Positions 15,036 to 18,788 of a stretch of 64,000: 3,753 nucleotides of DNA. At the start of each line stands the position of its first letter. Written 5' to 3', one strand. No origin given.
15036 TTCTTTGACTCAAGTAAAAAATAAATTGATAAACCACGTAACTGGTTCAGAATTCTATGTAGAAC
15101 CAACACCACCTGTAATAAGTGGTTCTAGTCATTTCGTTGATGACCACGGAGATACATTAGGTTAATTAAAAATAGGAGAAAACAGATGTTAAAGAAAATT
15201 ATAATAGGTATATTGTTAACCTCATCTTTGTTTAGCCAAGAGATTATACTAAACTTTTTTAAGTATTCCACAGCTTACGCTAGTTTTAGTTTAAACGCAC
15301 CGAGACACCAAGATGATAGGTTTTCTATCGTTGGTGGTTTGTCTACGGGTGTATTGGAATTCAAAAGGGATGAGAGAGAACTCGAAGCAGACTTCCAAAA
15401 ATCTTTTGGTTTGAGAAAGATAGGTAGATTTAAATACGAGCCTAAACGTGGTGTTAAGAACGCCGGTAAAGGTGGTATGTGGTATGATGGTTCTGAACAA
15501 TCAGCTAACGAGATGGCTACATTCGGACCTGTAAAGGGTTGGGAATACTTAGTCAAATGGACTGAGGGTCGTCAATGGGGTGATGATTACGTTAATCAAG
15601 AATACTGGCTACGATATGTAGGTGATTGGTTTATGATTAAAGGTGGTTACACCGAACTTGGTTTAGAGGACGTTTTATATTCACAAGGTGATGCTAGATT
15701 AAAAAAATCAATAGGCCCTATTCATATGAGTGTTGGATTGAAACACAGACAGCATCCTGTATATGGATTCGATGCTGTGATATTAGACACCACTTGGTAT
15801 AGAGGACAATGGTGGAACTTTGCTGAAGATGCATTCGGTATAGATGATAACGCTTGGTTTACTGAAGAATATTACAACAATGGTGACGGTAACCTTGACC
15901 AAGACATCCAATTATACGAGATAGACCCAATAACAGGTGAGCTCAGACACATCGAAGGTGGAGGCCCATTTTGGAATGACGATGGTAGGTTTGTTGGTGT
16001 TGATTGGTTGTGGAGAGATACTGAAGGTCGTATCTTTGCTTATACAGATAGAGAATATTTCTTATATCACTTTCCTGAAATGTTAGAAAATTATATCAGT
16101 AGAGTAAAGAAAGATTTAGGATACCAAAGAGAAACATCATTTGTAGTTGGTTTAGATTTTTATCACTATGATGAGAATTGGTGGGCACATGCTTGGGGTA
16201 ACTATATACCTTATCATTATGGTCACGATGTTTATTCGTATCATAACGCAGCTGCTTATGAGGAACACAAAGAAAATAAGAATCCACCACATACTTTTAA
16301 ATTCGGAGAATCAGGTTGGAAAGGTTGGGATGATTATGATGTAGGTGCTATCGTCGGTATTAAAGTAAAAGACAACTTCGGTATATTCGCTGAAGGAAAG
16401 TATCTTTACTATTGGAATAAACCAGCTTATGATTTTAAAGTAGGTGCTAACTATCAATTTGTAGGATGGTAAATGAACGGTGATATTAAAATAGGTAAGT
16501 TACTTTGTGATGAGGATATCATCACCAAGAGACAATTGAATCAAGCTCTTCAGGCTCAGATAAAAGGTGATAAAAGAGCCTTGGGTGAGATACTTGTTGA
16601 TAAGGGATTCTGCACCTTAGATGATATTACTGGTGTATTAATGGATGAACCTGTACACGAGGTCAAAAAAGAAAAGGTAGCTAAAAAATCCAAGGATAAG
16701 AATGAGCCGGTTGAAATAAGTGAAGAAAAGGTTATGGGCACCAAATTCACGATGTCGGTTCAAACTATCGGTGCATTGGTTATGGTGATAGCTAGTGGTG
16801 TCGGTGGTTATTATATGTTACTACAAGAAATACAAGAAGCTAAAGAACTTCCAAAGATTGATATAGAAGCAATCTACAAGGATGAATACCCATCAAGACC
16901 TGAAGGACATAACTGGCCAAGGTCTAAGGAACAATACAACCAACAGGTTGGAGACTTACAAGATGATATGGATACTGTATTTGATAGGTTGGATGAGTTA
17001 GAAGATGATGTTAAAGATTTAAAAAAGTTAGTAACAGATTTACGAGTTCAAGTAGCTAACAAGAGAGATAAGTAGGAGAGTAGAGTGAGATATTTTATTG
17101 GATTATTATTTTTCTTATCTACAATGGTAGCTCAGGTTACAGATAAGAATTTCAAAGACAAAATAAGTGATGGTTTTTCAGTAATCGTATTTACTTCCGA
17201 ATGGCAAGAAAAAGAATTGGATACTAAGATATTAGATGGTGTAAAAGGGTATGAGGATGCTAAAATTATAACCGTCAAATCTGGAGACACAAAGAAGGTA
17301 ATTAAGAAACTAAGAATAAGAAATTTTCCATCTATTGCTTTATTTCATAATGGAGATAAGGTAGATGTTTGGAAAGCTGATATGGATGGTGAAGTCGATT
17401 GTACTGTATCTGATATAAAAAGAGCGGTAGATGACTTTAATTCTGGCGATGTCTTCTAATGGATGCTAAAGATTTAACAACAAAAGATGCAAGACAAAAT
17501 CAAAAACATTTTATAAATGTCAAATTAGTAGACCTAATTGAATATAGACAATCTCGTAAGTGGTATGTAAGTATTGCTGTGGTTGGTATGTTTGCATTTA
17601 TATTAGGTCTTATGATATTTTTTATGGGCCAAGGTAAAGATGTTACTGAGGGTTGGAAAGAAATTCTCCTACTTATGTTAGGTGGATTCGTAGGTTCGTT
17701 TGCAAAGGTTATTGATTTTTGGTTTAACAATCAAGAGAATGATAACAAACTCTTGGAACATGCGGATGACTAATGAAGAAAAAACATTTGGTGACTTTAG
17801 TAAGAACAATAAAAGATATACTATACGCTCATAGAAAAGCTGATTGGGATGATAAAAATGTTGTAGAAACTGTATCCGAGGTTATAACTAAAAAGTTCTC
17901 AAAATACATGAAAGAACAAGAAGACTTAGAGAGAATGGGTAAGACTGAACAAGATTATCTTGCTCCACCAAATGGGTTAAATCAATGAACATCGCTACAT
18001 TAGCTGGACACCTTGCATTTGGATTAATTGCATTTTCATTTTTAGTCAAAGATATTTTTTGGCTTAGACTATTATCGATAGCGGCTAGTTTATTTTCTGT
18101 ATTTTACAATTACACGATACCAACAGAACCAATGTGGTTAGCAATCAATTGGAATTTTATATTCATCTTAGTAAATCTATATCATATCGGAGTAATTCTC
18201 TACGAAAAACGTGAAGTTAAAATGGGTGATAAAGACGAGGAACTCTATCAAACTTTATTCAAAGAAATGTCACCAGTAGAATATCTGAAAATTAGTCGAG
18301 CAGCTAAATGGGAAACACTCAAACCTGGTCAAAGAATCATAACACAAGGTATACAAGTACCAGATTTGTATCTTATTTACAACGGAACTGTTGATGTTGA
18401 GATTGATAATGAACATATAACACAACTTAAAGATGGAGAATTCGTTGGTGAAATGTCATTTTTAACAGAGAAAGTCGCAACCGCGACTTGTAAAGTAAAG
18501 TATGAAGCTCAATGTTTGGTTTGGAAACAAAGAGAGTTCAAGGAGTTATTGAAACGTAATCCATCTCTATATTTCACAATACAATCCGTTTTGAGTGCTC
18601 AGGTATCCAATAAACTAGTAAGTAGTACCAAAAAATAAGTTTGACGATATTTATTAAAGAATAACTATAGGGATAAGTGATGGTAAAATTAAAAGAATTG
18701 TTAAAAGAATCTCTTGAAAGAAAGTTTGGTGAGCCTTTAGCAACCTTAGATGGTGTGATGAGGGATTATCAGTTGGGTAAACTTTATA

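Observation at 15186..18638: Six-gene translationally coupled operon of predicted envelope proteins between the tail-fibre block and the leader-ORF array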

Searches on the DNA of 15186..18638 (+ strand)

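Call 6: search_dna_similar(query=window:15186-18638:+, collection=phages, mode=distant, max_rows=20)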
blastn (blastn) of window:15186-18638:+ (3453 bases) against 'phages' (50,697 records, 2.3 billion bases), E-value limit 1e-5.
No match.

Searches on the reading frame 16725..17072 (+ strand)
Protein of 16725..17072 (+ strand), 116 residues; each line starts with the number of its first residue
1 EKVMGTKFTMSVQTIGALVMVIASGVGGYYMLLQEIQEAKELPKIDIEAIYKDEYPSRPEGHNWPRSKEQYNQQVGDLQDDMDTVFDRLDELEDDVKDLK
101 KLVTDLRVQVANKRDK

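Call 84: find_homologous_proteins(query=window:16725-17072:+, max_evalue=0.01)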
Query window:16725-17072:+ (116 aa): 1133 proteins with E <= 0.01 among 1135 candidates; the best 120 are listed.
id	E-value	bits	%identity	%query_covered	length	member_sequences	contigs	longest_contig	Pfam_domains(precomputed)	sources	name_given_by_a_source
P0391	6.5e-69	247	100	100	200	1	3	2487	-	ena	-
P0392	7.3e-69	247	100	100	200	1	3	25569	-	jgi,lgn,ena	-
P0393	7.3e-69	247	100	100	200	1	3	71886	-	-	-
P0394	1.6e-68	245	99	100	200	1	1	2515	-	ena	-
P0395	1.7e-68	245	99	100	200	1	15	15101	-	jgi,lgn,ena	-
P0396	1.7e-68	245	99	100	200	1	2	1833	-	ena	-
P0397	1.9e-68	245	99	100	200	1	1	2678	-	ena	-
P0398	2.2e-68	245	99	100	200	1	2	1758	-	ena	-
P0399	2.2e-68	245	99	100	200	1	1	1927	-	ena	-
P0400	3.0e-68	245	99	100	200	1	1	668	-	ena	-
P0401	4.4e-68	244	99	100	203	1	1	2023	-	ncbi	-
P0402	5.8e-68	244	98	100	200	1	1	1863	-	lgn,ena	-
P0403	1.0e-67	243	98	100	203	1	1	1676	-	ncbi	-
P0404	1.2e-67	243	98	100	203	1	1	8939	-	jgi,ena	-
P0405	1.2e-67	243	98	100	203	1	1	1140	-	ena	-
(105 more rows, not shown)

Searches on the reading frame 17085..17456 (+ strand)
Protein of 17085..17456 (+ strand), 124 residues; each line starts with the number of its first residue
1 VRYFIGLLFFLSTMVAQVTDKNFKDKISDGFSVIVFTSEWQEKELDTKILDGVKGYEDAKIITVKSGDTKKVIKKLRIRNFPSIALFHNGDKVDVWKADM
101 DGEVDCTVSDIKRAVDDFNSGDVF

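Call 3: search_protein_families(library=pfam, proteins=[window:17085-17456:+], max_evalue=1)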
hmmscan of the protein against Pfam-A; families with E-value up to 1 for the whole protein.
window:17085-17456:+ (124 aa): 3 families
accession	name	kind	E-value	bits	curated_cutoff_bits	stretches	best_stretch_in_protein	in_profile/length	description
PF00085.26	Thioredoxin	-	2.4e-06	28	23.5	1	15-96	2-88/103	Thioredoxin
PF17268.7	DUF5334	-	0.027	15.2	25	1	86-115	19-48/71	Family of unknown function (DUF5334)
PF13098.12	Thioredoxin_2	-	0.14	12.9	27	1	20-93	30-88/104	Thioredoxin-like domain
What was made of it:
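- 17085..17459 (+): C: periplasmic thioredoxin-fold protein with the CxxC lost (WQEK in place of WCGPC) and the cis-Pro kept. Its signal peptide ends in ...AQ. Pfam Thioredoxin 28 bits (call 3).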

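Call 4: search_protein_families(library=phrogs, proteins=[window:17085-17456:+], max_evalue=0.1)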
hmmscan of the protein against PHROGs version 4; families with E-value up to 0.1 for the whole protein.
window:17085-17456:+ (124 aa): 1 family
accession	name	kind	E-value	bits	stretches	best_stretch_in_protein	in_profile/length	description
phrog_32258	-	unknown function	0.017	16.5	1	3-38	18-51/78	-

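Call 7: search_protein_families(library=ncbifam, proteins=[window:17085-17456:+], max_evalue=1)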
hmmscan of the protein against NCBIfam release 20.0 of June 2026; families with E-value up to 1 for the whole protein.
window:17085-17456:+ (124 aa): 5 families
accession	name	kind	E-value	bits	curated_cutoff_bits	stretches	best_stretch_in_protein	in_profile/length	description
NF008229.0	PRK10996.1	equivalog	0.00041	20.1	125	1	17-97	39-123/141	thioredoxin TrxC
NF047697.1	ThioredTrxAClost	equivalog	0.0037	17.4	140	1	17-112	3-98/105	thioredoxin TrxA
NF006432.0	PRK08706.1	equivalog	0.0095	15.2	384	1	33-86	131-183/289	lipid A biosynthesis lauroyl acyltransferase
TIGR01126.1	pdi_dom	equivalog_domain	0.0098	16.2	107.2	1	19-93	2-84/105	protein disulfide-isomerase domain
TIGR01068.1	thioredoxin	equivalog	0.019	15.1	96.8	1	19-95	2-83/101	thioredoxin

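Call 8: search_protein_families(library=padloc, proteins=[window:17085-17456:+], max_evalue=1)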
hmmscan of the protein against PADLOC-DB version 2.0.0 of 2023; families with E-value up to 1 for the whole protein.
window:17085-17456:+ (124 aa): 0 families

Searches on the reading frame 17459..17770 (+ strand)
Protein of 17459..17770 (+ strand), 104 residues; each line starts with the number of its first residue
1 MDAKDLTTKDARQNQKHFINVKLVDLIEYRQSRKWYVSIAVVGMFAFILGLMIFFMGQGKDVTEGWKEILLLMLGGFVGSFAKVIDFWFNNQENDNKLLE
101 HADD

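Call 3: search_protein_families(library=pfam, proteins=[window:17459-17770:+], max_evalue=1)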
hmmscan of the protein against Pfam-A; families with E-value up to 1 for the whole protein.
window:17459-17770:+ (104 aa): 5 families
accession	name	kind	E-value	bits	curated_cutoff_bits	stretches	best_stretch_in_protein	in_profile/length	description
PF14093.11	DUF4271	-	0.051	13.9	29.7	1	13-91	25-109/206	Domain of unknown function (DUF4271)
PF07884.19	VKOR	-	0.058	14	27.5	1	29-79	48-98/134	Vitamin K epoxide reductase family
PF05745.16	CRPA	-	0.065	13.7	23.6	1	29-62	58-91/150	Chlamydia 15 kDa cysteine-rich outer membrane protein (CRPA)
PF06736.16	TMEM175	-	0.077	13.9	25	1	43-93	8-61/88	Endosomal/lysosomal potassium channel TMEM175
PF25592.1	DUF7937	-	0.12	11.6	31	1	29-67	196-234/402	Domain of unknown function (DUF7937)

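Call 4: search_protein_families(library=phrogs, proteins=[window:17459-17770:+], max_evalue=0.1)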
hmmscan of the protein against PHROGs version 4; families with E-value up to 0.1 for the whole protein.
window:17459-17770:+ (104 aa): 3 families
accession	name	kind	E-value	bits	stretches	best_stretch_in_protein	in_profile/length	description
phrog_1544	-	unknown function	1.6e-05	25.7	1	8-96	93-186/200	-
phrog_9990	-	unknown function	2e-05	25.5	1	34-97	7-65/72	-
phrog_4594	-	unknown function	0.014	16.1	1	7-93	16-95/113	-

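Call 7: search_protein_families(library=ncbifam, proteins=[window:17459-17770:+], max_evalue=1)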
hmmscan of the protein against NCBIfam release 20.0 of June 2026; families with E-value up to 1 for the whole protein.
window:17459-17770:+ (104 aa): 4 families
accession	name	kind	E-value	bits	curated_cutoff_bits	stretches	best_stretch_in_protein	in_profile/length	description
TIGR04370.1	glyco_rpt_poly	subfamily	0.0035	16.4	40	1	30-92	207-270/396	oligosaccharide repeat unit polymerase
NF041560.1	T6SS_Burk_ExIF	subfamily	0.031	14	90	1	29-82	125-175/234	putative type VI secretion system effector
NF058603.1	SCO2097_fam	equivalog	0.079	13.3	110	1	22-89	24-84/129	SCO2097 family morphological protein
NF002701.0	PRK02504.1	equivalog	0.09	11.2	569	1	18-54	25-61/513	NAD(P)H-quinone oxidoreductase subunit N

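Call 8: search_protein_families(library=padloc, proteins=[window:17459-17770:+], max_evalue=1)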
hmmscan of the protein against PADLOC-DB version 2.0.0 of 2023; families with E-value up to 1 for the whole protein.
window:17459-17770:+ (104 aa): 0 families

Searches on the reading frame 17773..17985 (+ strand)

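Call 3: search_protein_families(library=pfam, proteins=[window:17773-17985:+], max_evalue=1)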
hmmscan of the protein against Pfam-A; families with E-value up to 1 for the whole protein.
window:17773-17985:+ (71 aa): 3 families
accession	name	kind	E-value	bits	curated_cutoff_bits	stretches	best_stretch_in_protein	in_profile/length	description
PF09123.17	DUF1931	-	0.0058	17.3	21.8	1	9-56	25-73/138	Domain of unknown function (DUF1931)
PF21173.2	DksA-like_N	-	0.05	14.1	27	1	3-38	9-44/65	DnaK suppressor protein-like, N-terminal domain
PF18502.6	Mrpl_C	-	0.1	13.3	25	1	2-50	50-98/111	54S ribosomal protein L8 C-terminal domain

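Call 4: search_protein_families(library=phrogs, proteins=[window:17773-17985:+], max_evalue=0.1)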
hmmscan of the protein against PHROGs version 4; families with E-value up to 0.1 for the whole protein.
window:17773-17985:+ (71 aa): 2 families
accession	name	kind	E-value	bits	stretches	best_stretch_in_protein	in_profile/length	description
phrog_2393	-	integration and excision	0.064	14.7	1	16-57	33-75/83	transposase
phrog_6318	-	unknown function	0.076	14.9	1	22-53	23-53/124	-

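Call 7: search_protein_families(library=ncbifam, proteins=[window:17773-17985:+], max_evalue=1)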
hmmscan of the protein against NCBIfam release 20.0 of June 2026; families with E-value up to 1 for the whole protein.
window:17773-17985:+ (71 aa): 3 families
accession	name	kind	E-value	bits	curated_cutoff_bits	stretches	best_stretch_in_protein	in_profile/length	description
NF041496.1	MobQ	equivalog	0.087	12.6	200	1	4-56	138-190/197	MobQ family relaxase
NF005087.0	PRK06522.1-1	equivalog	0.13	11.3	351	1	4-63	202-260/296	2-dehydropantoate 2-reductase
NF008283.0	PRK11061.1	equivalog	0.14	10.4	583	1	11-57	256-303/748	phosphoenolpyruvate--protein phosphotransferase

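Call 8: search_protein_families(library=padloc, proteins=[window:17773-17985:+], max_evalue=1)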
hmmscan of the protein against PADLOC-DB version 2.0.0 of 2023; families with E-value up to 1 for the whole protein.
window:17773-17985:+ (71 aa): 1 family
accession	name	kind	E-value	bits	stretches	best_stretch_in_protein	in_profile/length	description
PDLC04821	PDC-S02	-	0.013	13.7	1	12-60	46-92/133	-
